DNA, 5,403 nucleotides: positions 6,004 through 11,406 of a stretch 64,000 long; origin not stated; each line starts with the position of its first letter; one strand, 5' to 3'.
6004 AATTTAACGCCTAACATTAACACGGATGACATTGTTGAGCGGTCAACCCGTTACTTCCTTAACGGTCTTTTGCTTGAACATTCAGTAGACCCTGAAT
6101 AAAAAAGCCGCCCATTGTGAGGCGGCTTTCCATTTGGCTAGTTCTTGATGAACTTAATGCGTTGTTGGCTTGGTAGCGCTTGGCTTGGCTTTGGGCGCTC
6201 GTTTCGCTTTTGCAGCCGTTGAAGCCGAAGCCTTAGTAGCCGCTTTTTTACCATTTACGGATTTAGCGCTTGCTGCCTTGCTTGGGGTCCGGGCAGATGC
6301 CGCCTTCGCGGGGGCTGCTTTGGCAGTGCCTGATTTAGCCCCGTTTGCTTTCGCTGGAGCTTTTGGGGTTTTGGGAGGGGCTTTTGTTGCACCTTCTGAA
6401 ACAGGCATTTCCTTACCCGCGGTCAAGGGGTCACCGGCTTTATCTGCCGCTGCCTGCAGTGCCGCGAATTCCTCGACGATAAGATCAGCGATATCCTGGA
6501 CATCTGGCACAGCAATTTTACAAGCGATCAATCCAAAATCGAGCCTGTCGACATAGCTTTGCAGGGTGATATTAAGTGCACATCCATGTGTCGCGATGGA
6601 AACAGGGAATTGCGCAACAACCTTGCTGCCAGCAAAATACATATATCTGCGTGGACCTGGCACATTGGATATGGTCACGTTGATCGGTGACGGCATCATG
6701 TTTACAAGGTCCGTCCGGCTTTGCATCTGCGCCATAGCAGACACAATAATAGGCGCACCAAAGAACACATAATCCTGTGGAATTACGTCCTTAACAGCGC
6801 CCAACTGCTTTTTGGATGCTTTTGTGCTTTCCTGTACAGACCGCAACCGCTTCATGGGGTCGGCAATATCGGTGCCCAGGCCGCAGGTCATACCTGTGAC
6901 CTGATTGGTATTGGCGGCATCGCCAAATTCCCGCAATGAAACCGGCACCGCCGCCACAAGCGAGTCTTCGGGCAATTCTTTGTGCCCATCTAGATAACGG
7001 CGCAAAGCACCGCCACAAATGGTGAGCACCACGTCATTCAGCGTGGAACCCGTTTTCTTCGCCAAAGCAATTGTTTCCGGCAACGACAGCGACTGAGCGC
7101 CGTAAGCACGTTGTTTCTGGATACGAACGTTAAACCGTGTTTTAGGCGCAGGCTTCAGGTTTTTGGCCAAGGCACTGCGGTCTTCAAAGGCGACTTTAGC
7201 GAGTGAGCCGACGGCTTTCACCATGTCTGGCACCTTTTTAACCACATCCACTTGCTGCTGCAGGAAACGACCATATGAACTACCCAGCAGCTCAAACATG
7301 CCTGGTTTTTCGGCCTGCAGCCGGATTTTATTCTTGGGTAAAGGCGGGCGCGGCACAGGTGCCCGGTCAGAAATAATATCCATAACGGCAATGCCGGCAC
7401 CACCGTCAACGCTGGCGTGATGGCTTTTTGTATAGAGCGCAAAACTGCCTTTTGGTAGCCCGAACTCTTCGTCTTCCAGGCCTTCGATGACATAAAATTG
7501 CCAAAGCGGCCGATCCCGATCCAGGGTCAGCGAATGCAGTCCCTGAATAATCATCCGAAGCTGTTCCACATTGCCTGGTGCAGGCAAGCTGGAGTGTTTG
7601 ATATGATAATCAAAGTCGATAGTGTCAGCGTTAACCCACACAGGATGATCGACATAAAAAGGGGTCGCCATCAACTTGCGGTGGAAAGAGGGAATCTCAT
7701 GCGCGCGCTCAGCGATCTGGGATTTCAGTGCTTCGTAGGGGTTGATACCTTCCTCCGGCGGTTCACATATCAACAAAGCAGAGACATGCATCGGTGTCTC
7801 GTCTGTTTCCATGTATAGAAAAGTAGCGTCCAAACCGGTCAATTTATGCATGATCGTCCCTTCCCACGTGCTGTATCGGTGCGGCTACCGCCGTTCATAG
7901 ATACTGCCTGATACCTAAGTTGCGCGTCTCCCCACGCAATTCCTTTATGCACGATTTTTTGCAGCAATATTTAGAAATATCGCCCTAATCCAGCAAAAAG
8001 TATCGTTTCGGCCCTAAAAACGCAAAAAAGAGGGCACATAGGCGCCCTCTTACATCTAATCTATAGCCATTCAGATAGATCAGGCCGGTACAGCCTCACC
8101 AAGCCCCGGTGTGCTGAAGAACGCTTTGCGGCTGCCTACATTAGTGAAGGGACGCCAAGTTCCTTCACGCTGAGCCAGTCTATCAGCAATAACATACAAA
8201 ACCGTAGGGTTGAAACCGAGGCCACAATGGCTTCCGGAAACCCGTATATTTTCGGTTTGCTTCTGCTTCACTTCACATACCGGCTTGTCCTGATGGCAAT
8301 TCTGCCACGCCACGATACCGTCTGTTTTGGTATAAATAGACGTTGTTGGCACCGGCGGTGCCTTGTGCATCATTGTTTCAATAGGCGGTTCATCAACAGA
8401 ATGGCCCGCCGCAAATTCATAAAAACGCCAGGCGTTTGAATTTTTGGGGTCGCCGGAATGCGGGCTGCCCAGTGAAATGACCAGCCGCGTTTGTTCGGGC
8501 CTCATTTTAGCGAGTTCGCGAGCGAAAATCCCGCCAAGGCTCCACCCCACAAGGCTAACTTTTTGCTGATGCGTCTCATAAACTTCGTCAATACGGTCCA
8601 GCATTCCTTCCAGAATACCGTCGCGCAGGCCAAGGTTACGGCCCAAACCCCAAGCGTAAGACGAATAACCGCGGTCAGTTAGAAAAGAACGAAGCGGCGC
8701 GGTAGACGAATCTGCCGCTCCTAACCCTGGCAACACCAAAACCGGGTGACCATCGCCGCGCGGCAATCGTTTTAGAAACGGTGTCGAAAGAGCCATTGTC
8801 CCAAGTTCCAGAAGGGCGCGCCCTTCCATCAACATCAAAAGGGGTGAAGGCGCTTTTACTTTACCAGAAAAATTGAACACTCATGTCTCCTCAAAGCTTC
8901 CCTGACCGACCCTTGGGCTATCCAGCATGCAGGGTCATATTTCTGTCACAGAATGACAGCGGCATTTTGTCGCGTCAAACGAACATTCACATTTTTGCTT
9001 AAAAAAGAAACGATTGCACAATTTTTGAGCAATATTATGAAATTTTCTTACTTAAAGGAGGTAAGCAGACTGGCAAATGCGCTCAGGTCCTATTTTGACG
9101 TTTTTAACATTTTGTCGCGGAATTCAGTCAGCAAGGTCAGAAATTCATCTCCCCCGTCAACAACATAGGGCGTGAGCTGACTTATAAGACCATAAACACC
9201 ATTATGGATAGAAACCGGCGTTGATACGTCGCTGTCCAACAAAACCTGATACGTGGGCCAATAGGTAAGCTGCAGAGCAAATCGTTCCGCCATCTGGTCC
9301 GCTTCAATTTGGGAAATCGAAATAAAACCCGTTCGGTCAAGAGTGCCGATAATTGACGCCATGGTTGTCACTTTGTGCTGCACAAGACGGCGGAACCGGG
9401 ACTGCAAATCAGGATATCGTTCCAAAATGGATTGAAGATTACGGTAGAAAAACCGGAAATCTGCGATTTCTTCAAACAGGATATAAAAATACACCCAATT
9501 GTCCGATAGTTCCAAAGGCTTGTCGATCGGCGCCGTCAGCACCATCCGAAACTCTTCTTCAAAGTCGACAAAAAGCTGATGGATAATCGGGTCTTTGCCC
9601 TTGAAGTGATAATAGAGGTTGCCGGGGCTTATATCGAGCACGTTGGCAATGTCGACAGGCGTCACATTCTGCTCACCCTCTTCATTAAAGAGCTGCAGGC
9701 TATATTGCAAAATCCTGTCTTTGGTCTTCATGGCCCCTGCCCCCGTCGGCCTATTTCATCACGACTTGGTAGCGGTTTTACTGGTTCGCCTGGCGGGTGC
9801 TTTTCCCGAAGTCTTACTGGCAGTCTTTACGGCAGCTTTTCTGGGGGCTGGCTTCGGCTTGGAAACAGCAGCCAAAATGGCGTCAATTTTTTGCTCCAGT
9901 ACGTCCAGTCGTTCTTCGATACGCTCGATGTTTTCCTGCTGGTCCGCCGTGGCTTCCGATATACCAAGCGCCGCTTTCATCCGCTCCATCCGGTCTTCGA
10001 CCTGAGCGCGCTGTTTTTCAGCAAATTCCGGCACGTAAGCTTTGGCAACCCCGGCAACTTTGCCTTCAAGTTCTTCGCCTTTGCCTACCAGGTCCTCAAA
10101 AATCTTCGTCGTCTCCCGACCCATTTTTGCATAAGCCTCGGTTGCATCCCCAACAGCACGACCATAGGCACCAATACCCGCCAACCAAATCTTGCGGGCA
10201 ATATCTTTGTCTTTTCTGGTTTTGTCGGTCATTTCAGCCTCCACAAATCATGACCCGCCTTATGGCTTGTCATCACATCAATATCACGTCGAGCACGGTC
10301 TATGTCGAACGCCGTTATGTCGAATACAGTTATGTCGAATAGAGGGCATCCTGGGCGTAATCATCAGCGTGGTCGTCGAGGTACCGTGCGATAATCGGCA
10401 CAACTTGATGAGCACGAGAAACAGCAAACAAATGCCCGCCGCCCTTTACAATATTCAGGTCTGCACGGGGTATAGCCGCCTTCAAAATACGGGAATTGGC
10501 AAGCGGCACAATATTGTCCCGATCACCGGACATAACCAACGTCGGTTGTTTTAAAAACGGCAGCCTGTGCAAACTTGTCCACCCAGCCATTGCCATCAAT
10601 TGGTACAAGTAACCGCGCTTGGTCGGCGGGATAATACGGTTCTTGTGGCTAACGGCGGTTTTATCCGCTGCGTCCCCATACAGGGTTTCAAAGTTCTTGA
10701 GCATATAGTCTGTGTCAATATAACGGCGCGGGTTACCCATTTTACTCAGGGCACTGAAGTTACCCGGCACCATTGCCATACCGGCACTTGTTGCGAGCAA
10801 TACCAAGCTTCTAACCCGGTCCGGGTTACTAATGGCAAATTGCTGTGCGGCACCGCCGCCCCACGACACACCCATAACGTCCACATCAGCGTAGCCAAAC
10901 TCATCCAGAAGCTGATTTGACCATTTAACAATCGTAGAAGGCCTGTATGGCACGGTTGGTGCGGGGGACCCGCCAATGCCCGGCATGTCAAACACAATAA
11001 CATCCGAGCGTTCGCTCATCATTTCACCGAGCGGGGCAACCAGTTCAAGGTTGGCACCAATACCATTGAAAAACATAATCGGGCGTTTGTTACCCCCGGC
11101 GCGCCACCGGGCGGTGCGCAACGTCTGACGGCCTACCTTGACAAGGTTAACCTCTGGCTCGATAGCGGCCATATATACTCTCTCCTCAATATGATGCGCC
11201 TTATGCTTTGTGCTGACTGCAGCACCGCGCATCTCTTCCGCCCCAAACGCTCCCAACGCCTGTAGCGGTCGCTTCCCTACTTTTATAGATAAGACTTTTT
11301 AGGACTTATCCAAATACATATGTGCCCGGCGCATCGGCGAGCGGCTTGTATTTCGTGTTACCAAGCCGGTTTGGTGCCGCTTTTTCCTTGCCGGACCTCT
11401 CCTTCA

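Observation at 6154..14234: Hybrid lipid-granule locus joining a class II PHA cluster with wax ester/TAG synthesis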

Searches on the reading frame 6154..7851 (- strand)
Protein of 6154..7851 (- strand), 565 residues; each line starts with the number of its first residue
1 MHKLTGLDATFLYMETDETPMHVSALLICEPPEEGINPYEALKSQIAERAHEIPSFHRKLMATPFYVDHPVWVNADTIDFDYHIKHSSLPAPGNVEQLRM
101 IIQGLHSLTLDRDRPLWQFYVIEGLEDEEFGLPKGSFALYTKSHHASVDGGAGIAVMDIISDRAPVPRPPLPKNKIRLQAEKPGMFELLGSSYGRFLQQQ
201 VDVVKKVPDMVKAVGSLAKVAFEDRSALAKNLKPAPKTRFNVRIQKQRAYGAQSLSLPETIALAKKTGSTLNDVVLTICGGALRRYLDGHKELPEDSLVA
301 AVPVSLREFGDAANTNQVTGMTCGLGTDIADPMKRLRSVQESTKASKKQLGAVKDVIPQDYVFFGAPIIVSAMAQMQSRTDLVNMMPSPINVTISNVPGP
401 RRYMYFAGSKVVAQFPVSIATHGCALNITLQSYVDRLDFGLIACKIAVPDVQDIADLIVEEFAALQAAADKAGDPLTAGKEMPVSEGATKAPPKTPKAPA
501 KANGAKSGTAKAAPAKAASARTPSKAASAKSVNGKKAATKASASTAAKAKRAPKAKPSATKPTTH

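Call 3: search_protein_families(library=pfam, proteins=[window:6154-7851:-], max_evalue=0.01)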
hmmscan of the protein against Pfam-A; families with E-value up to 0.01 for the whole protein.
window:6154-7851:- (565 aa): 2 families
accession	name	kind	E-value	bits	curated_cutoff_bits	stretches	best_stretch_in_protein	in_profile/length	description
PF03007.21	WS_DGAT_cat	-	2.2e-63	215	23.6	1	4-275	1-263/263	Wax ester synthase/diacylglycerol acyltransferase catalytic domain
PF06974.18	WS_DGAT_C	-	8e-33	114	20.7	1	316-465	3-144/145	WS/DGAT C-terminal domain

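Call 4: search_protein_families(library=ncbifam, proteins=[window:6154-7851:-], max_evalue=0.01)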
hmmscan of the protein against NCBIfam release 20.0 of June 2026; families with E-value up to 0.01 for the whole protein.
window:6154-7851:- (565 aa): 1 family
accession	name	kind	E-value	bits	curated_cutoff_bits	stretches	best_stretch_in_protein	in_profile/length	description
TIGR02946.1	acyl_WS_DGAT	subfamily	2e-130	435.7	309.95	1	4-469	1-453/453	wax ester/triacylglycerol synthase family O-acyltransferase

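Call 51: search_solved_structures(query=window:6154-7851:-, max_evalue=0.001)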
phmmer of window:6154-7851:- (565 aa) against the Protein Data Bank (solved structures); distinct sequences matched with E-value up to 0.001: 2.
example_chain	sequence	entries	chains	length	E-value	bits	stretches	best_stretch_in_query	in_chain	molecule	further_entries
6chj_A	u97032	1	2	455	9.7e-64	219.2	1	4-467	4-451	Diacylglycerol O-acyltransferase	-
7nxg_A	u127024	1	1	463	2e-63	218.2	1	3-477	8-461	O-acyltransferase WSD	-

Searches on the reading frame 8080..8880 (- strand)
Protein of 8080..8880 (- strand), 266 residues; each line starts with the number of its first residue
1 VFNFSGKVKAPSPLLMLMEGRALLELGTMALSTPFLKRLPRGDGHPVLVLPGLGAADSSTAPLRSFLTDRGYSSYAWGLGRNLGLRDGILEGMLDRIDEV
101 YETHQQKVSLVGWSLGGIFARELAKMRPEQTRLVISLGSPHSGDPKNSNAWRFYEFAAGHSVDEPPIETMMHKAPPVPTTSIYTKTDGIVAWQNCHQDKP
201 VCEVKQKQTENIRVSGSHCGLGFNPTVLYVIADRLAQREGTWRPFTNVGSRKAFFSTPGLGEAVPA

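Call 3: search_protein_families(library=pfam, proteins=[window:8080-8880:-], max_evalue=0.01)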
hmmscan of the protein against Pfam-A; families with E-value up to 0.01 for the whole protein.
window:8080-8880:- (266 aa): 10 families
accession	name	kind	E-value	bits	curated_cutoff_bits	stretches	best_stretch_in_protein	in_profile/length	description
PF02089.21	Palm_thioest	-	1.5e-07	31.8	26.8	1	46-147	1-116/254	Palmitoyl protein thioesterase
PF07819.20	PGAP1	-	1.6e-06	28.5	24.3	1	89-149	71-137/233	PGAP1-like alpha/beta domain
PF12695.13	Abhydrolase_5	-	4.5e-05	23.7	27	0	50-146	5-97/164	Alpha/beta hydrolase family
PF12697.13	Abhydrolase_6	-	0.00029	22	26.3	1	47-163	1-117/217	Alpha/beta hydrolase family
PF03959.19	FSH1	-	0.00039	20.6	21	1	72-195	67-179/211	Serine hydrolase (FSH1)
PF00756.26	Esterase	-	0.00094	19.5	22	1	77-138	86-147/251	Putative esterase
PF00561.26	Abhydrolase_1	-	0.0011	19.2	25.8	1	94-144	59-110/245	alpha/beta hydrolase fold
PF05057.20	DUF676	-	0.0013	18.7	20.3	1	89-144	62-128/217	Putative serine esterase (DUF676)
PF12146.15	Hydrolase_4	-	0.0026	17.5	27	1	47-147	7-117/239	Serine aminopeptidase, S33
PF02450.21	LCAT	-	0.0094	15.6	21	0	74-149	91-170/392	Lecithin:cholesterol acyltransferase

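Call 4: search_protein_families(library=ncbifam, proteins=[window:8080-8880:-], max_evalue=0.01)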
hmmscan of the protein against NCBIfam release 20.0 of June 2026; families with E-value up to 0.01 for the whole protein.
window:8080-8880:- (266 aa): 5 families
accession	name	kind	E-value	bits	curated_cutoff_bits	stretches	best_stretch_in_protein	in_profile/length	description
TIGR01738.1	bioH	equivalog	0.00011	21.9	206.95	1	97-138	56-97/245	pimeloyl-ACP methyl ester esterase BioH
NF050058.1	e_dPHAscl_type1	hypoth_equivalog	0.00092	18.8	150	1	89-197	87-199/276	extracellular catalytic domain type 1 short-chain-length polyhydroxyalkanoate depolymerase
NF011457.0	PRK14875.1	equivalog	0.0028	16.7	307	0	42-134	130-226/372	acetoin dehydrogenase dihydrolipoyllysine-residue acetyltransferase subunit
NF007674.0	PRK10349.1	equivalog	0.009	15.6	449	0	78-139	49-107/256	pimeloyl-ACP methyl ester esterase BioH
NF005898.0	PRK07868.1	equivalog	0.0094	13.7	925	0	78-140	116-176/994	acyl-CoA synthetase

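Call 18: search_solved_structures(query=window:8080-8880:-, max_evalue=1)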
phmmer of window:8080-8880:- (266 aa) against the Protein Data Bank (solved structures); distinct sequences matched with E-value up to 1: 35.
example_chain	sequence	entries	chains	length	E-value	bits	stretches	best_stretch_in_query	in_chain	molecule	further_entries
6k5e_A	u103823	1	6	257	0.00016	24.2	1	57-139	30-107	Pimeloyl-[acyl-carrier protein] methyl ester esterase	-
8g0n_A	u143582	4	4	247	0.00055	22.4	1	29-140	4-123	Fluorophosphonate-binding serine hydrolase I | Alpha/beta fold hydrolase | Serine aminopeptidase S33 domain-containing protein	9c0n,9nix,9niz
1ex9_A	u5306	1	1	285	0.0014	21.1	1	91-146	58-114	LACTONIZING LIPASE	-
8xy5_A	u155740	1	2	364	0.0018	20.8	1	87-144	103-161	Alpha/beta hydrolase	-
1m33_A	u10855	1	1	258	0.0035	19.8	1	79-139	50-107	BioH protein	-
9g8u_A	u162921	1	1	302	0.0038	19.7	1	94-146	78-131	Lactonizing lipase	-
8ftp_A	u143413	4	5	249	0.0038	19.7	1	45-161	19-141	Alpha/beta fold hydrolase | Fluorophosphonate-binding serine hydrolase H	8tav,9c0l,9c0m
6qe2_A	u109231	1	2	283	0.0062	19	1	47-146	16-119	Monoacylglycerol lipase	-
1qge_D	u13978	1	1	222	0.0069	18.8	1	91-144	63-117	PROTEIN (TRIACYLGLYCEROL HYDROLASE)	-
1hqd_A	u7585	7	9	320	0.0082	18.6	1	102-144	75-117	LIPASE | TRIACYL-GLYCEROL-HYDROLASE | TRIACYL-GLYCEROL HYDROLASE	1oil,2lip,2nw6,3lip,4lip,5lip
1ys1_X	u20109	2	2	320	0.0084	18.6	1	102-144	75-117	Lipase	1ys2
7cof_A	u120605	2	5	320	0.0097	18.3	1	102-144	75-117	Alpha/beta hydrolase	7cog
1tah_B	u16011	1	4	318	0.011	18.2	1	91-144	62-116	LIPASE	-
1cvl_A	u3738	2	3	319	0.011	18.2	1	91-144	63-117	TRIACYLGLYCEROL HYDROLASE | Lipase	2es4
2ock_A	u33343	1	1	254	0.012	18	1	42-134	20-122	Valacyclovir hydrolase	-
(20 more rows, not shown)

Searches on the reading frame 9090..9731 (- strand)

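Call 3: search_protein_families(library=pfam, proteins=[window:9090-9731:-], max_evalue=0.01)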
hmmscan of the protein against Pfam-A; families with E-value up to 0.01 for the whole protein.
window:9090-9731:- (213 aa): 3 families
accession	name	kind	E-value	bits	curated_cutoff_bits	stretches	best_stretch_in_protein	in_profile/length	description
PF13972.11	TetR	-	5.8e-29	101.2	25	1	57-193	2-139/144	Bacterial transcriptional repressor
PF00440.29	TetR_N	-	1.5e-06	28.4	24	1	7-51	1-45/47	Bacterial regulatory proteins, tetR family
PF12840.13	HTH_20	-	0.0068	16.8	27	0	20-44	16-40/51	Helix-turn-helix domain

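Call 4: search_protein_families(library=ncbifam, proteins=[window:9090-9731:-], max_evalue=0.01)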
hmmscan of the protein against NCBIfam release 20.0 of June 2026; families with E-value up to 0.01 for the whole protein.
window:9090-9731:- (213 aa): 10 families
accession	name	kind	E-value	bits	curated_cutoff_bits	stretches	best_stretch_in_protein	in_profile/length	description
NF037937.1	septum_RefZ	equivalog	2.3e-07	30.9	180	1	4-115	1-111/195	forespore capture DNA-binding protein RefZ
NF051852.1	efflux_TF_MtrR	exception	3.6e-07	30.2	280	1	2-82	10-88/205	multidrug efflux system transcriptional repressor MtrR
NF041196.1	ScbR_bind_reg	equivalog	9e-06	26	150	1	2-60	6-64/191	ScbR family autoregulator-binding transcription factor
NF010319.1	PRK13756.1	equivalog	3.2e-05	23.9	265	1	3-53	3-53/199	tetracycline resistance transcriptional repressor TetR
NF007949.0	PRK10668.1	equivalog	3.4e-05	23.4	271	1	2-57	11-66/216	multidrug efflux transporter transcriptional repressor AcrR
NF050111.1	TransRegSACE7040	equivalog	3.9e-05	23.6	250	1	4-62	3-61/186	SACE_7040 family transcriptional regulator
NF007430.0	PRK09975.1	equivalog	0.00023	20.3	274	1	1-54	10-63/220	acrEF/envCD operon transcriptional regulator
NF007015.0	PRK09480.1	equivalog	0.00084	19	120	1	4-59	12-66/197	nucleoid occlusion factor SlmA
NF053516.1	TranRepPrsAVib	equivalog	0.0043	16.9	300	0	2-68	6-72/208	TetR family transcriptional repressor PsrA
TIGR03968.1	mycofact_TetR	equivalog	0.0079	15.8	224.9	1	2-65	9-72/190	mycofactocin system transcriptional regulator MftR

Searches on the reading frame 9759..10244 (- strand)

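Call 3: search_protein_families(library=pfam, proteins=[window:9759-10244:-], max_evalue=0.01)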
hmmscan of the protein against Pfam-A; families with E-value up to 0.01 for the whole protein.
window:9759-10244:- (161 aa): 4 families
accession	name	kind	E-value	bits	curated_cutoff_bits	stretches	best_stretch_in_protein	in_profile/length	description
PF05597.16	Phasin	-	7.3e-12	45.9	28.8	2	37-119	25-113/126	Poly(hydroxyalcanoate) granule associated protein (phasin)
PF25526.1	LIP-1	-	0.0017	18.2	34.1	1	49-126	61-137/250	Liprin-alpha-like coiled coil domain 2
PF16326.10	ABC_tran_CTD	-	0.0028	18.3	32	1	101-143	5-47/69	ABC transporter C-terminal domain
PF15272.11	BBP1_C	-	0.0044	17.2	23.4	1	55-134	82-162/190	Spindle pole body component BBP1, C-terminal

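Call 4: search_protein_families(library=ncbifam, proteins=[window:9759-10244:-], max_evalue=0.01)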
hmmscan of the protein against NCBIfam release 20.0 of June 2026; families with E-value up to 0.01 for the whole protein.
window:9759-10244:- (161 aa): 2 families
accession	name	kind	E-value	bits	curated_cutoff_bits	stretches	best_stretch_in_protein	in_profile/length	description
TIGR01837.1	PHA_granule_1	subfamily_domain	5.1e-10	39.5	94.7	2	37-122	16-100/118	poly(hydroxyalkanoate) granule-associated protein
NF047773.1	phas_rel_Lepto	domain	2.5e-07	30.4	35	1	14-71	2-55/68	phasin-related domain-containing protein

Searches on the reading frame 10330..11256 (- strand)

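Call 3: search_protein_families(library=pfam, proteins=[window:10330-11256:-], max_evalue=0.01)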
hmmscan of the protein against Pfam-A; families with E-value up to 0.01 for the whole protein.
window:10330-11256:- (308 aa): 5 families
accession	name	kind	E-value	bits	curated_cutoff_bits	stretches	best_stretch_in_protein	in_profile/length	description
PF00561.26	Abhydrolase_1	-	8.6e-30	104.6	25.8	1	59-277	2-240/245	alpha/beta hydrolase fold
PF12697.13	Abhydrolase_6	-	3.8e-16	60.8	26.3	1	73-286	17-215/217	Alpha/beta hydrolase family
PF12146.15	Hydrolase_4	-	2.9e-11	43.6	27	1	58-275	5-232/239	Serine aminopeptidase, S33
PF08386.16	Abhydrolase_4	-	6.3e-05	23.5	21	1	236-295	34-93/103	TAP-like protein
PF09752.15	ABHD18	-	0.00025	20.8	21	1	117-293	169-349/351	Alpha/beta hydrolase domain containing 18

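Call 4: search_protein_families(library=ncbifam, proteins=[window:10330-11256:-], max_evalue=0.01)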
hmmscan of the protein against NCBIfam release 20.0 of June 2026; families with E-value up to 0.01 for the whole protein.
window:10330-11256:- (308 aa): 38 families (the best 25 are shown)
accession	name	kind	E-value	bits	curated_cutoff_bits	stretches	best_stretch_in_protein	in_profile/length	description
TIGR02240.1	PHA_depoly_arom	equivalog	4.1e-72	242.9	250.6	1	39-296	7-266/276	poly(3-hydroxyalkanoate) depolymerase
NF051488.1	bifunc_PcaDC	exception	5.9e-31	107.9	390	1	52-298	5-255/375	bifunctional 3-oxoadipate enol-lactonase/4-carboxymuconolactone decarboxylase PcaDC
TIGR02427.1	protocat_pcaD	equivalog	2e-30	106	255.85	1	55-293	11-250/251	3-oxoadipate enol-lactonase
NF051487.1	bifunc_PcaCD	exception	1.1e-26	94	430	1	52-294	166-412/413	bifunctional 4-carboxymuconolactone decarboxylase/3-oxoadipate enol-lactonase PcaCD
NF011457.0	PRK14875.1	equivalog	2.5e-22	79.4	307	2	11-160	87-234/372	acetoin dehydrogenase dihydrolipoyllysine-residue acetyltransferase subunit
TIGR03611.1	RutD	equivalog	9.7e-16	57.9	238.5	2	212-293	174-255/258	pyrimidine utilization protein D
TIGR01738.1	bioH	equivalog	1.2e-14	54.5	206.95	1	60-286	7-238/245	pimeloyl-ACP methyl ester esterase BioH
NF045632.1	hydroxlase_HsaD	equivalog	2.6e-14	52.9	400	1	78-157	58-138/290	4,5:9,10-diseco-3-hydroxy-5,9,17-trioxoandrosta-1(10),2-diene-4-oate hydrolase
NF050089.1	i_nPHAscl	equivalog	2.9e-13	49.5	300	1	76-157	37-118/288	intracellular short-chain-length polyhydroxyalkanoate depolymerase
NF041759.1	mac_hydro_EstT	equivalog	1.8e-12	47.1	450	2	86-157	53-127/278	macrolide hydrolase EstT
TIGR01250.1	pro_imino_pep_2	subfamily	7.7e-12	45.4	167.65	1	53-156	21-129/288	proline iminopeptidase-family hydrolase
NF052610.1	macro_16_ester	equivalog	8.7e-12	45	420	2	110-158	81-129/281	alpha/beta fold macrolide esterase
TIGR03056.1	bchO_mg_che_rel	equivalog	2.8e-10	39.7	172.55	1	220-292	201-276/278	alpha/beta fold hydrolase BchO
NF052614.1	AB_fold_OlsI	equivalog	3.5e-10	39.8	385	1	117-298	82-260/272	ornithine lipid biosynthesis O-acyltransferase OlsI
TIGR03695.1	menH_SHCHC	equivalog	6.4e-10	38.9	208.55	1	58-161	3-109/252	2-succinyl-6-hydroxy-2,4-cyclohexadiene-1-carboxylate synthase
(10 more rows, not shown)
